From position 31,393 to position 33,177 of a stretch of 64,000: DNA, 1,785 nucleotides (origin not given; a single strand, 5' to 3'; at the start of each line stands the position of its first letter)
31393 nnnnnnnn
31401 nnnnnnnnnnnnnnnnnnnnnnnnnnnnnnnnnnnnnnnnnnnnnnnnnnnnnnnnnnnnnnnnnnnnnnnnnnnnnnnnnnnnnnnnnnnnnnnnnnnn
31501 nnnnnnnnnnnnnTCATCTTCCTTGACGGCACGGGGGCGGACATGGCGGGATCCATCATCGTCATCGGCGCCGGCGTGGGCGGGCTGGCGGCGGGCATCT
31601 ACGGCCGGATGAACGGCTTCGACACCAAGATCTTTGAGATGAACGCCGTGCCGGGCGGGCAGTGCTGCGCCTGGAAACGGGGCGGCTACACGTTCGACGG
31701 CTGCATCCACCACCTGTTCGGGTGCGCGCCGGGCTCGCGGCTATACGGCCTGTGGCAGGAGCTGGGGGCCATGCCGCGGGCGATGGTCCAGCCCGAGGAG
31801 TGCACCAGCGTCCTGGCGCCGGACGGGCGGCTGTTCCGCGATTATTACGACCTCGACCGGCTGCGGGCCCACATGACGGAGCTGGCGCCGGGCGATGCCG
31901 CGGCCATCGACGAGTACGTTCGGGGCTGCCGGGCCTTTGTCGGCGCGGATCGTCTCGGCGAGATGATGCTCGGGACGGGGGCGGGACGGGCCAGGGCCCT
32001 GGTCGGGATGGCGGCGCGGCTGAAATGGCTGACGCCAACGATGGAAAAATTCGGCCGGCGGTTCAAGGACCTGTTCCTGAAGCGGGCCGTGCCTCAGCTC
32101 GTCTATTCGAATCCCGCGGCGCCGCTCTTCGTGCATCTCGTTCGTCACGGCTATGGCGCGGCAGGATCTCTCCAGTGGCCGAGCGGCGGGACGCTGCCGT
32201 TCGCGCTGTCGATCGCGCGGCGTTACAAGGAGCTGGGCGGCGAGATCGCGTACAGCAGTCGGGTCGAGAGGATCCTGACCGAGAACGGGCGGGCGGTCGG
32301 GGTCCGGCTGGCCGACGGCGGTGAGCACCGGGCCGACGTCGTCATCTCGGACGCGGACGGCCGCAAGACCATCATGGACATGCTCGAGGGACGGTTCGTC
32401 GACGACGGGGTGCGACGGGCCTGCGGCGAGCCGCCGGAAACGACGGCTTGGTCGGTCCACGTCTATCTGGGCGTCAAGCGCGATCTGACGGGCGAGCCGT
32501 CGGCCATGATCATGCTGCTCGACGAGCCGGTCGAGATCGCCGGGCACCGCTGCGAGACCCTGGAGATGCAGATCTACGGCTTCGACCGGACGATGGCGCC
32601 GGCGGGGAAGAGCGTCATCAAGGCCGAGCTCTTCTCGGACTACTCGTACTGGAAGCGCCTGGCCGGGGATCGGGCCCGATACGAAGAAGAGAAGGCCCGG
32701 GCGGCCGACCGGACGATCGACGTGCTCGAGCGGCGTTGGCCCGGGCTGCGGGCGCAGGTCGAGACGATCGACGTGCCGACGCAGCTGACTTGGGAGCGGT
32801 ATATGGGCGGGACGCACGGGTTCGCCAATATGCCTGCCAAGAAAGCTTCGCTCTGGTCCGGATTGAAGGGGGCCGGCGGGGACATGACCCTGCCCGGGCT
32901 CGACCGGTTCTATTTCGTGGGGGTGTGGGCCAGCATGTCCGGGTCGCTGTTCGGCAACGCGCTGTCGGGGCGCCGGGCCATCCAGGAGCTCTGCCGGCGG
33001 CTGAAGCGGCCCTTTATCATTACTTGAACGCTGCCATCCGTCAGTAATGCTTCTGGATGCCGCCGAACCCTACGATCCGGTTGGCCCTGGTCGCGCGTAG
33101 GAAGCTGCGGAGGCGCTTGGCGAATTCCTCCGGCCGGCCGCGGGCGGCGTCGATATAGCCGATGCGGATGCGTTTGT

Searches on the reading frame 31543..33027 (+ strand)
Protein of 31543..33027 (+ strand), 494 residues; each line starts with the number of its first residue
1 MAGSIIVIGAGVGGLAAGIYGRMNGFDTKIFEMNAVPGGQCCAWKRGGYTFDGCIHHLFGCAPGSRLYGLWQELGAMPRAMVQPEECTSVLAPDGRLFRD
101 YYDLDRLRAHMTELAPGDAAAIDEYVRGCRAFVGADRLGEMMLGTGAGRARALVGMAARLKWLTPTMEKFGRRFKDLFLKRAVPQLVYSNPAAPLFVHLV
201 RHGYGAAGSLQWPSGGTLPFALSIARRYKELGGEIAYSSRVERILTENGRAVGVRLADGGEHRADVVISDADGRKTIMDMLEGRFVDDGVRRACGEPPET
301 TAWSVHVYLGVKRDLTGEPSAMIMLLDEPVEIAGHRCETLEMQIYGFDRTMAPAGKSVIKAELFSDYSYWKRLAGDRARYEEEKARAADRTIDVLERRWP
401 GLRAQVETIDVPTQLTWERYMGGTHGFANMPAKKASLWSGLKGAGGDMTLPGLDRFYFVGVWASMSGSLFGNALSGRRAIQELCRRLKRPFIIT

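Call 5: search_protein_families(library=pfam, proteins=[window:31543-33027:+], max_evalue=0.01)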
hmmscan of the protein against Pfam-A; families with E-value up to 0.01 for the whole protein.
window:31543-33027:+ (494 aa): 6 families
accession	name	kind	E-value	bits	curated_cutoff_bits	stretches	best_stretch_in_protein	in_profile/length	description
PF01593.30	Amino_oxidase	-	8.1e-13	48.9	19.8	1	13-269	2-252/443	Flavin containing amine oxidoreductase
PF13450.12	NAD_binding_8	-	1.4e-11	44.9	21.9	1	7-74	1-68/68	NAD(P)-binding Rossmann-like domain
PF01266.30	DAO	-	3.9e-05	23.8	27.9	1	5-268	2-200/353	FAD dependent oxidoreductase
PF00890.30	FAD_binding_2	-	0.0005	19.8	20.4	0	5-49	2-45/414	FAD binding domain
PF12831.13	FAD_oxidored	-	0.00076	19.3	27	1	5-43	2-40/416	FAD dependent oxidoreductase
PF07992.20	Pyr_redox_2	-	0.0021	18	26.1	1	4-42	2-41/291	Pyridine nucleotide-disulphide oxidoreductase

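Call 7: search_protein_families(library=padloc, proteins=[window:31543-33027:+], max_evalue=0.001)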
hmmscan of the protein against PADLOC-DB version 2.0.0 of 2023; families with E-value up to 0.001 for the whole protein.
window:31543-33027:+ (494 aa): 1 family
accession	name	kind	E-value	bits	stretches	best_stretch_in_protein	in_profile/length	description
PDLC01086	C3a186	-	3.5e-09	34.4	1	5-75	3-65/384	"C-3?,4? desaturase"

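Call 13: find_encoding_contigs(protein=window:31543-33027:+, flank=10000, max_places=6)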
Protein window:31543-33027:+ (494 aa): 14 contigs read that carry it; 1 place shown.
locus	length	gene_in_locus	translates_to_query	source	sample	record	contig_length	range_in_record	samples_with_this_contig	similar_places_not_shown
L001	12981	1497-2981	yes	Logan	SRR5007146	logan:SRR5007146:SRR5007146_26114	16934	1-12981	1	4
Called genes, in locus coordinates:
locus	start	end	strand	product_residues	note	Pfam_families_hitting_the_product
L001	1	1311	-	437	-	?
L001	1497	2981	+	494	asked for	PF01593:Amino_oxidase, PF13450:NAD_binding_8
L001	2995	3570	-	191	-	PF28474:DUF8412, PF13376:OmdA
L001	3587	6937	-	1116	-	PF26549:Tricorn_N, PF26550:Tricorn_2nd, PF07676:PD40, PF26549:Tricorn_N, PF26550:Tricorn_2nd, PF07676:PD40, PF14684:Tricorn_C1, PF14685:PDZ_Tricorn, +3 more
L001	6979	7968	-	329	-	PF12801:Fer4_5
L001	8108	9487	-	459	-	PF01523:PmbA_TldD_1st, PF19290:PmbA_TldD_2nd, PF19289:PmbA_TldD_3rd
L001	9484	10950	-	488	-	PF01523:PmbA_TldD_1st, PF19290:PmbA_TldD_2nd, PF19289:PmbA_TldD_3rd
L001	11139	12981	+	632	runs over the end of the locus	-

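Call 14: find_related_loci(query=window:31543-33027:+, collection=genome_contigs, flank=10000)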
Query window:31543-33027:+ (494 aa) in genome_contigs; peptide patterns used: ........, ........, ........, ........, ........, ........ (x = any residue, [..] = any of these).
80 stretches matched a pattern; 23 encode a relative of the query (tblastn E <= 1e-3); 23 distinct loci.
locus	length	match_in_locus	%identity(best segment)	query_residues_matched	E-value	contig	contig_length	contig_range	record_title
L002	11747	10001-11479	80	1-493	0e+0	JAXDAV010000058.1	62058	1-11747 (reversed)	MAG: Candidatus Aminicenantes bacterium isolate POMEDNA-B01 Raw1_k127_1837286, whole genome shotgun sequence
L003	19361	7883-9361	77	1-493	0e+0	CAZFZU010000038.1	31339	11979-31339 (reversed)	MAG TPA_asm: uncultured Eubacteriales bacterium isolate SRP278314_co1_38 genome assembly, contig: NODE_1869_length_31339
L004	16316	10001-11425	68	19-493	0e+0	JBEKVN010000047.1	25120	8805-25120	MAG: Candidatus Aminicenantales bacterium isolate SPRUCE 605 SPRUCE_605_47, whole genome shotgun sequence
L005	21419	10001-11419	79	19-491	0e+0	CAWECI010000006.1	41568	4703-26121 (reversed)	MAG: Candidatus Aminicenantes bacterium isolate MFD04492.bin.2.17 genome assembly, contig: contig_16335, whole genome sh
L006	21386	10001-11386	69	19-480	0e+0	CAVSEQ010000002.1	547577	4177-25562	MAG: Candidatus Aminicenantes bacterium isolate MFD01872.bin.1.66 genome assembly, contig: contig_25404, whole genome sh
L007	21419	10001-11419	65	19-491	0e+0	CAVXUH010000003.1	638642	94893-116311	MAG: Candidatus Aminicenantes bacterium isolate MFD05942.bin.1.3 genome assembly, contig: contig_20261, whole genome sho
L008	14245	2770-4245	59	1-492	0e+0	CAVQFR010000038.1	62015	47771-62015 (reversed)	MAG: uncultured delta proteobacterium isolate MFD05942.bin.3.282 genome assembly, contig: contig_7065, whole genome shot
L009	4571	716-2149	60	15-492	0e+0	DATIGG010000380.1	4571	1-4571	MAG TPA_asm: Thermodesulfobacteriota bacterium isolate SMAG_U16415 k141_1549647, whole genome shotgun sequence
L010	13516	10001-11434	59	15-492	0e+0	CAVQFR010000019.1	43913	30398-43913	MAG: uncultured delta proteobacterium isolate MFD05942.bin.3.282 genome assembly, contig: contig_30201, whole genome sho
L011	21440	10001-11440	56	15-494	0e+0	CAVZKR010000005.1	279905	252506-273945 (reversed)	MAG: uncultured Chloroflexia bacterium isolate MFD04408.bin.2.47 genome assembly, contig: contig_32899, whole genome sho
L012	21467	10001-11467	59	4-492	0e+0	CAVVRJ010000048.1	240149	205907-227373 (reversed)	MAG: uncultured Planctomycetota bacterium isolate MFD03726.bin.2.7 genome assembly, contig: contig_63695, whole genome s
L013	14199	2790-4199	56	15-484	0e+0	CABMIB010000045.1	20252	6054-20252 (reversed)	uncultured archaeon isolate LFW-280_3_1 genome assembly, contig: LFW28031_30, whole genome shotgun sequence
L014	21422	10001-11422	56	19-492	0e+0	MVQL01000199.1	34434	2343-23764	MAG: Pelotomaculum sp. PtaB.Bin104 A4E53_contig000200, whole genome shotgun sequence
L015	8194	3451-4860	54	20-493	7e-180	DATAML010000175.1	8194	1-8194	MAG TPA_asm: Caproiciproducens sp. isolate SMAG_U6989 k141_580506, whole genome shotgun sequence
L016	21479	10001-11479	56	1-491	3e-170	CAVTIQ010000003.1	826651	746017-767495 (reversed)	MAG: uncultured Actinomycetes bacterium isolate MFD05942.bin.1.306 genome assembly, contig: contig_20356, whole genome s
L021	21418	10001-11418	88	19-491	0e+0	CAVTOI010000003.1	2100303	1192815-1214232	MAG: Candidatus Aminicenantes bacterium isolate MFD00905.bin.1.6 genome assembly, contig: contig_575, whole genome shotg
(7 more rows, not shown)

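Call 21: search_protein_families(library=pfam, proteins=[L002:772-2271:-, L002:2586-4391:-, L002:4594-5544:-, L002:5911-7974:+, L003:175-1647:+, L003:1729-3132:+, L003:3526-5319:-, L003:5330-5878:-, L021:1192-4428:+, L021:4501-6480:-], max_evalue=0.001)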
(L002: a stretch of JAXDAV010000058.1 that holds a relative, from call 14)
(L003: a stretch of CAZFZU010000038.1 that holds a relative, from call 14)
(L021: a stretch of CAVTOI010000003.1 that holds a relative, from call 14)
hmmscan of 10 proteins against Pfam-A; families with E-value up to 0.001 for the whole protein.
L002:772-2271:- (499 aa): 1 family
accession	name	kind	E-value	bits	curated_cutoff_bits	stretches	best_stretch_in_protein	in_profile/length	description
PF02810.21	SEC-C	-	2.2e-10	40.6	20.4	1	10-28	1-19/19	SEC-C motif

L002:2586-4391:- (601 aa): 2 families
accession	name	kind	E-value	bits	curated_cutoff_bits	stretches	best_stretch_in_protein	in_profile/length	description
PF21810.3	DUF6880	-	3.8e-14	53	27.3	1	131-428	12-321/472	Family of unknown function (DUF6880)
PF04434.22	SWIM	-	0.00051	20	19.6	1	65-92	6-33/38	SWIM zinc finger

L002:4594-5544:- (316 aa): 1 family
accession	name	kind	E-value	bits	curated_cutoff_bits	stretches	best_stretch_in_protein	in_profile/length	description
PF02535.28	Zip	-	4.7e-36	125.1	35.1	1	4-310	3-321/323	ZIP Zinc transporter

L002:5911-7974:+ (687 aa): 3 families
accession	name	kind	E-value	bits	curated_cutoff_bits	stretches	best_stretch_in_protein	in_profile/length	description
PF02129.25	Peptidase_S15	-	4.3e-53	181.1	23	1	88-382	1-261/262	X-Pro dipeptidyl-peptidase (S15 family)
PF08530.16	PepX_C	-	7.9e-28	98.3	22.5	1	433-681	6-216/217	X-Pro dipeptidyl-peptidase C-terminal non-catalytic domain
PF00326.27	Peptidase_S9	-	1.9e-08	34.5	22.6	1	135-233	10-102/213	Prolyl oligopeptidase family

L003:175-1647:+ (490 aa): 5 families
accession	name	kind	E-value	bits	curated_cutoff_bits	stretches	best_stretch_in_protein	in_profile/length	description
PF00580.27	UvrD-helicase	-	5.9e-07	29.9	23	0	121-181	3-65/271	UvrD/REP helicase N-terminal domain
PF13604.12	AAA_30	-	7.9e-07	29.4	27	1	119-273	2-127/191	AAA domain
PF13245.12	AAA_19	-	4.5e-06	27.3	25.1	1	125-274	3-129/134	AAA domain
PF06745.19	ATPase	-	5.4e-06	26.4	26.6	1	128-170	14-57/231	KaiC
PF02562.22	PhoH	-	6e-05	23.1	27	1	121-161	7-47/205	PhoH-like protein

L003:1729-3132:+ (467 aa): 1 family
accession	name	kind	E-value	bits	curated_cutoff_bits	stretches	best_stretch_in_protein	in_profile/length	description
PF12705.13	PDDEXK_1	-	1.2e-28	101.2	22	1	74-306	16-247/247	PD-(D/E)XK nuclease superfamily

L003:3526-5319:- (597 aa): 7 families
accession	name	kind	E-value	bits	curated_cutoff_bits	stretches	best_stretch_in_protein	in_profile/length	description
PF17963.7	Big_9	-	3.8e-25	89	23.6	1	422-513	1-89/89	Bacterial Ig domain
PF17892.7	Cadherin_5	-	2.8e-19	69.2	26.5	1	422-515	2-98/98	Cadherin-like domain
PF17803.7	Cadherin_4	-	5.4e-18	65.7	25.1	1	413-482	2-71/71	Bacterial cadherin-like domain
PF00149.33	Metallophos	-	8.2e-09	36.6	21.5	1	43-258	2-190/191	Calcineurin-like phosphoesterase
PF17957.7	Big_7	-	1.5e-05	26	24.1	1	340-400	16-70/70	Bacterial Ig domain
PF13715.12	CarbopepD_reg_2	-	0.00019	21.8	32.2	0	384-419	34-69/88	CarboxypepD_reg-like domain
PF24384.1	Ig_TMM62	-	0.00021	21.4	27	1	313-412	3-117/128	TMEM62 Ig-like domain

L003:5330-5878:- (182 aa): 9 families
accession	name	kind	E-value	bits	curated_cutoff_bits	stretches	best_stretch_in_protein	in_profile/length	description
PF14559.12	TPR_19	-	1.1e-08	35.7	25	1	105-159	5-60/68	Tetratricopeptide repeat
PF13432.12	TPR_16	-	3.6e-08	34.1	32.7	1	73-124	13-64/65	Tetratricopeptide repeat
PF13431.12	TPR_17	-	9e-07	29.1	24.4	0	114-145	2-33/34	Tetratricopeptide repeat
PF13414.12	TPR_11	-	2.1e-06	27.8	26.8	0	98-138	1-41/42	TPR repeat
PF13428.12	TPR_14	-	3.3e-05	24.6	23.5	0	92-132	2-42/44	Tetratricopeptide repeat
PF13181.12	TPR_8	-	8.3e-05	22.9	25.7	0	126-151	2-27/34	Tetratricopeptide repeat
PF07719.23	TPR_2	-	0.0001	22.6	27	0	92-123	2-33/34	Tetratricopeptide repeat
PF13371.12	TPR_9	-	0.00026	21.4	35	1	99-156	3-60/73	Tetratricopeptide repeat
PF12895.13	ANAPC3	-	0.00078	20.1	27.2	0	84-150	16-81/82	Anaphase-promoting complex, cyclosome, subunit 3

L021:1192-4428:+ (1078 aa): 3 families
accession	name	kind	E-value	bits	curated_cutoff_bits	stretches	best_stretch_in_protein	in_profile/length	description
PF17132.9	Glyco_hydro_106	-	2.5e-193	645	29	2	175-709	185-741/743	alpha-L-rhamnosidase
PF22666.2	Glyco_hydro_2_N2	-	9.8e-08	32.7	27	1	933-1006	49-123/167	Glycosyl hydrolase 2 galactose-binding domain-like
PF02837.24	Glyco_hydro_2_N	-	0.0004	20.8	28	1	928-1009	61-142/169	Glycosyl hydrolases family 2, sugar binding domain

L021:4501-6480:- (659 aa): 0 families

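Call 22: search_protein_families(library=pfam, proteins=[L005:772-1725:-, L005:1746-2165:-, L005:2191-2979:+, L005:2963-3352:+, L005:3356-4573:+, L005:4583-8098:+, L004:860-1879:+, L004:2604-3371:+, L004:6934-8037:+, L004:8622-9428:+], max_evalue=0.001)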
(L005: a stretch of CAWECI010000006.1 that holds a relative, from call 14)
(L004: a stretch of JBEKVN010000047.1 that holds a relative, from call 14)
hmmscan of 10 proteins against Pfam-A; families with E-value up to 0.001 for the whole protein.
L005:772-1725:- (317 aa): 2 families
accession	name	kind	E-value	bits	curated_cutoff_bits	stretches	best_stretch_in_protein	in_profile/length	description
PF13328.12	HD_4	-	6.7e-19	68.6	27.2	1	135-275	1-152/156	HD domain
PF01966.28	HD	-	0.00091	19.9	22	0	156-252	2-115/116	HD domain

L005:1746-2165:- (139 aa): 0 families

L005:2191-2979:+ (262 aa): 6 families
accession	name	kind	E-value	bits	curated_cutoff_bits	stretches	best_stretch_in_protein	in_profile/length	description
PF13274.11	SocA_Panacea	-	2.6e-17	64.2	25.7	1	123-231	1-112/113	Antitoxin SocA-like, Panacea domain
PF01381.28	HTH_3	-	6.4e-15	55.4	23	1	10-63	1-54/55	Helix-turn-helix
PF13560.12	HTH_31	-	2.3e-13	50.7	27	1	6-59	2-56/64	Helix-turn-helix domain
PF12844.13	HTH_19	-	6.3e-11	42.5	30.2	1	7-64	1-58/64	Helix-turn-helix domain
PF13443.12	HTH_26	-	2.8e-06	27.9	22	1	9-59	1-52/63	Cro/C1-type HTH DNA-binding domain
PF13744.12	HTH_37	-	0.00098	19.3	27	0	6-42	19-55/80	Helix-turn-helix domain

L005:2963-3352:+ (129 aa): 0 families

L005:3356-4573:+ (405 aa): 2 families
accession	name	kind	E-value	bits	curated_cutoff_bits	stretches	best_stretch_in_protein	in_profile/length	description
PF12705.13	PDDEXK_1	-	8.7e-33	114.7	22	1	4-250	2-247/247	PD-(D/E)XK nuclease superfamily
PF01930.23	Cas_Cas4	-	0.0003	21.3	22.7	0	137-249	56-158/160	Domain of unknown function DUF83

L005:4583-8098:+ (1171 aa): 3 families
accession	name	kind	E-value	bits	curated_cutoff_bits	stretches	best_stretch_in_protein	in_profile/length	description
PF17132.9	Glyco_hydro_106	-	2e-195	651.9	29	2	268-805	184-741/743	alpha-L-rhamnosidase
PF22666.2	Glyco_hydro_2_N2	-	1.5e-06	28.8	27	1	1027-1097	50-121/167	Glycosyl hydrolase 2 galactose-binding domain-like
PF02837.24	Glyco_hydro_2_N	-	4.4e-05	23.9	28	1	969-1105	19-145/169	Glycosyl hydrolases family 2, sugar binding domain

L004:860-1879:+ (339 aa): 3 families
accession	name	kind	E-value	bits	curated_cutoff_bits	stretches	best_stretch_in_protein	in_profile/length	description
PF02661.23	Fic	-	3.9e-17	63.3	24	1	106-199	4-92/93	Fic/DOC family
PF12802.13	MarR_2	-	8.4e-06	26.3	27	1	281-323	10-53/61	MarR family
PF13412.12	HTH_24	-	3.7e-05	23.6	21.9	1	277-321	4-48/48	Winged helix-turn-helix DNA-binding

L004:2604-3371:+ (255 aa): 0 families

L004:6934-8037:+ (367 aa): 2 families
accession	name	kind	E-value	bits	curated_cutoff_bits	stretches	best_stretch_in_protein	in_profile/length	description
PF06114.19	Peptidase_M78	-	1.4e-08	35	22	1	257-333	43-117/123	IrrE N-terminal-like domain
PF01381.28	HTH_3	-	7.2e-08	32.8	23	1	26-70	8-52/55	Helix-turn-helix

L004:8622-9428:+ (268 aa): 6 families
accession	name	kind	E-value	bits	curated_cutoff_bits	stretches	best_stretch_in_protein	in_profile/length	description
PF13274.11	SocA_Panacea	-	1.6e-20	74.6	25.7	1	128-235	2-112/113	Antitoxin SocA-like, Panacea domain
PF13560.12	HTH_31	-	4.6e-14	52.9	27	1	10-66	2-59/64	Helix-turn-helix domain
PF01381.28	HTH_3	-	1.4e-13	51.1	23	1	14-67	1-54/55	Helix-turn-helix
PF12844.13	HTH_19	-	2.3e-11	43.8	30.2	1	13-71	3-61/64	Helix-turn-helix domain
PF13443.12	HTH_26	-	1e-05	26.1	22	1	13-70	1-59/63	Cro/C1-type HTH DNA-binding domain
PF13744.12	HTH_37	-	0.00024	21.3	27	1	9-46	18-55/80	Helix-turn-helix domain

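Call 43: search_protein_families(library=ncbifam, proteins=[window:31543-33027:+], max_evalue=0.001)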
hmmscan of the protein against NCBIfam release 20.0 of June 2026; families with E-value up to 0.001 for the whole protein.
window:31543-33027:+ (494 aa): 16 families
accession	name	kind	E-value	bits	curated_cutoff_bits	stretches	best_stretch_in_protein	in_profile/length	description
TIGR02730.1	carot_isom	equivalog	4.5e-31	108.2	586.9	2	207-435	218-445/493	carotenoid isomerase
TIGR02734.1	crtI_fam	subfamily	9.6e-25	87.2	238.1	1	5-283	1-283/504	phytoene desaturase family protein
TIGR02733.1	desat_CrtD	equivalog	1.3e-20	73.6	549.7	2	4-118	3-118/492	C-3',4' desaturase CrtD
NF045689.1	BCarotKetCrtO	equivalog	7e-17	61.2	1000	1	210-287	235-313/563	beta-carotene ketolase CrtO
NF045637.1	carotdesatCrtDProt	equivalog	8.8e-15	54.2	580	2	214-275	218-279/485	1-hydroxycarotenoid 3,4-desaturase CrtD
NF058655.1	CrtID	equivalog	1.2e-13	50.7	640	2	5-52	1-48/478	bifunctional phytoene desaturase/3,4-desaturase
NF042421.1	hydcarot_desat_CrtD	equivalog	1.7e-10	40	500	1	5-125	4-123/487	1-hydroxycarotenoid 3,4-desaturase CrtD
NF005560.0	PRK07233.1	equivalog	3.7e-10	39.2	252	1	4-75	2-71/435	hypothetical protein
TIGR03467.1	HpnE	equivalog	2.6e-09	36.9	283.05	1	5-84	1-79/430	hydroxysqualene dehydroxylase HpnE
NF005548.0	PRK07208.1-4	equivalog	1.7e-07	30.2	389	1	4-75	5-74/488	hypothetical protein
NF005547.0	PRK07208.1-3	equivalog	2.2e-07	30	380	1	4-96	6-94/465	hypothetical protein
NF005313.0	PRK06847.1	subfamily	2.9e-06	26.5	372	0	226-312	115-204/375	hypothetical protein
NF033623.1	urate_HpxO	equivalog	5.2e-05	22.3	500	0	5-33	2-30/381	FAD-dependent urate hydroxylase HpxO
NF005566.0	PRK07236.1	subfamily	0.0001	21.4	333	0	4-33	8-37/386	hypothetical protein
TIGR02731.1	phytoene_desat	equivalog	0.00016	20.6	569.4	1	5-75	2-71/453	15-cis-phytoene desaturase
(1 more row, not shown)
